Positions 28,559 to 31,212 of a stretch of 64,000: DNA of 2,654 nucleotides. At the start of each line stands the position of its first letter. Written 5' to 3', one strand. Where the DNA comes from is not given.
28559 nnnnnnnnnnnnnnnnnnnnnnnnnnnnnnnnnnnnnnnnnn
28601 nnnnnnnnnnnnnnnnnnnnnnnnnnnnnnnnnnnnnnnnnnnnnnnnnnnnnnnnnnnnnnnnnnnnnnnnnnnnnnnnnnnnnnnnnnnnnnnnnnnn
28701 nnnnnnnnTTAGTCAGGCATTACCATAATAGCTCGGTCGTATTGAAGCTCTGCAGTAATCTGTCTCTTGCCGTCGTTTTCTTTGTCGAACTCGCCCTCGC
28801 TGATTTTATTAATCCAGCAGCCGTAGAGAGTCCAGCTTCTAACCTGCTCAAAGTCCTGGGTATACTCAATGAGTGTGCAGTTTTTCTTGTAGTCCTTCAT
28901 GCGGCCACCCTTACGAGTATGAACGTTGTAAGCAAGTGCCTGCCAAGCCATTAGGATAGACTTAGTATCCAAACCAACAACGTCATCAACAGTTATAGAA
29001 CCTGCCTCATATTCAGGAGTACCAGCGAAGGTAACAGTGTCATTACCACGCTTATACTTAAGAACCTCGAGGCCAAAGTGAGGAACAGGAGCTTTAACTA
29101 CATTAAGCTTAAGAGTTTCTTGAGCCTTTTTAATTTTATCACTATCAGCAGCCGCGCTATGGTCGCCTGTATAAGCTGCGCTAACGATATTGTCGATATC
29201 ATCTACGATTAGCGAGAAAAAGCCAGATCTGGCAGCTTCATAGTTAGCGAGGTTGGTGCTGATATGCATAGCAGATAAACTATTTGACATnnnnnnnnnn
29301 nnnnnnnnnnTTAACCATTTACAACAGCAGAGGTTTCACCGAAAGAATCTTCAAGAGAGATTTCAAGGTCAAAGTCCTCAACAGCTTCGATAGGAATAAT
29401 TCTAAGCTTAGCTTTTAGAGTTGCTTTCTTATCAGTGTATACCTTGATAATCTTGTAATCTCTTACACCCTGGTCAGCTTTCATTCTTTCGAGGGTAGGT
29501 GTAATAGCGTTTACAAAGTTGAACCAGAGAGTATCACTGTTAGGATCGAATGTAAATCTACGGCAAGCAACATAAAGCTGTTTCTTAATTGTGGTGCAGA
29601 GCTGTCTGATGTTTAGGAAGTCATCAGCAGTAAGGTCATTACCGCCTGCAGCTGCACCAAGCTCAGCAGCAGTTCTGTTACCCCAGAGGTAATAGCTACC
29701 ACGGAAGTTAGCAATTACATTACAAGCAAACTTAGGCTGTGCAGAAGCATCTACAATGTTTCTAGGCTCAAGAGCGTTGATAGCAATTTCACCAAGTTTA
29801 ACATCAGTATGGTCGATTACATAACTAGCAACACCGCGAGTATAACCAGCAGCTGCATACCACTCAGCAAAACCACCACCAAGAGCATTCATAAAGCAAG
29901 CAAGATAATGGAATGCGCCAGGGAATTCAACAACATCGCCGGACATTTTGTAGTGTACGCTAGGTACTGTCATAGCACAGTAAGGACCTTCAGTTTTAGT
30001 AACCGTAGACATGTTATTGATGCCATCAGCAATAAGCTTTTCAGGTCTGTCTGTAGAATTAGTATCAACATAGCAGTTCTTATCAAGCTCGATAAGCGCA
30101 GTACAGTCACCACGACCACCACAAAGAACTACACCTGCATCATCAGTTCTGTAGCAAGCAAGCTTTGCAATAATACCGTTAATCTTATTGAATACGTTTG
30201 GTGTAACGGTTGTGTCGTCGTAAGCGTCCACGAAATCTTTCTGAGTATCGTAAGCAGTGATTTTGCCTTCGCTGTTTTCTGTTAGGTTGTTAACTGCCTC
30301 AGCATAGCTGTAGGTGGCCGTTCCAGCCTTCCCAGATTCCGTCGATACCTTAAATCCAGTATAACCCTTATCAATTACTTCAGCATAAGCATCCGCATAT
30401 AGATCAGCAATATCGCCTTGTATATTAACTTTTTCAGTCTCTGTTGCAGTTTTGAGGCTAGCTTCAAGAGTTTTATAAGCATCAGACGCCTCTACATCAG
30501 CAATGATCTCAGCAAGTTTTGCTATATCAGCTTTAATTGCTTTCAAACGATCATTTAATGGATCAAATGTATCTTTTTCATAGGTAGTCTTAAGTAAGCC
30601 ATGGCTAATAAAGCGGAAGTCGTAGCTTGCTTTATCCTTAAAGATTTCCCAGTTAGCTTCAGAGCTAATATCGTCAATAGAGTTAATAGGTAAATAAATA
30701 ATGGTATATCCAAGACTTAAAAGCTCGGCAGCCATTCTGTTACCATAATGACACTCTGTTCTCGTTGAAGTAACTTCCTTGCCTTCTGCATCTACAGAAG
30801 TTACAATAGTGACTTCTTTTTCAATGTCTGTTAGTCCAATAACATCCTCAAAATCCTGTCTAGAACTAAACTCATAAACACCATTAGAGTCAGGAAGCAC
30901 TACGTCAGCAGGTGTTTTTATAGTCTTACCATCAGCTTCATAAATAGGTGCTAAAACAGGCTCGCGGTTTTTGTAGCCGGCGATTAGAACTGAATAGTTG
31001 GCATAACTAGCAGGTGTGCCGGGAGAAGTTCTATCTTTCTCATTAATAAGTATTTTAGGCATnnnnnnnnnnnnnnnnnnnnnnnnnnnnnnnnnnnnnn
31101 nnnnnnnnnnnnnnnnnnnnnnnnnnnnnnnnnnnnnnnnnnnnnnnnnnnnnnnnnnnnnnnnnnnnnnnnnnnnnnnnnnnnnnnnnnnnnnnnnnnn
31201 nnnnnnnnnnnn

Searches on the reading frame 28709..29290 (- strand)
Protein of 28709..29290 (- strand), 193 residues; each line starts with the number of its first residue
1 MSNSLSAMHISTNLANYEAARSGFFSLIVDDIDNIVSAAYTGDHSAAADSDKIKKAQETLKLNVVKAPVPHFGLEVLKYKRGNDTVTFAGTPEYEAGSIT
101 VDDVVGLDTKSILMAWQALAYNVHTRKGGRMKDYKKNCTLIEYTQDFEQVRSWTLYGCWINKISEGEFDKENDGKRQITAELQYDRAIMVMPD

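Call 30: search_protein_families(library=pfam, proteins=[window:28709-29290:-], max_evalue=0.001)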
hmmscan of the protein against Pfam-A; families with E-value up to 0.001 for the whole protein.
window:28709-29290:- (193 aa): 1 family
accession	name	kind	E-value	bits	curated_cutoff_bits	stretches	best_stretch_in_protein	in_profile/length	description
PF06841.18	Phage_T4_gp19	-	4.9e-08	33.3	28.2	1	74-185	27-131/134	T4-like virus tail tube protein gp19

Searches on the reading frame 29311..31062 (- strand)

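Call 10: search_protein_families(library=phrogs, proteins=[window:29311-31062:-], max_evalue=0.001)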
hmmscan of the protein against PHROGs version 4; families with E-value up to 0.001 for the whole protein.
window:29311-31062:- (583 aa): 1 family
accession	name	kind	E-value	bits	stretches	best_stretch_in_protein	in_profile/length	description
phrog_23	-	tail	5.2e-11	43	1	448-539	342-425/496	tail sheath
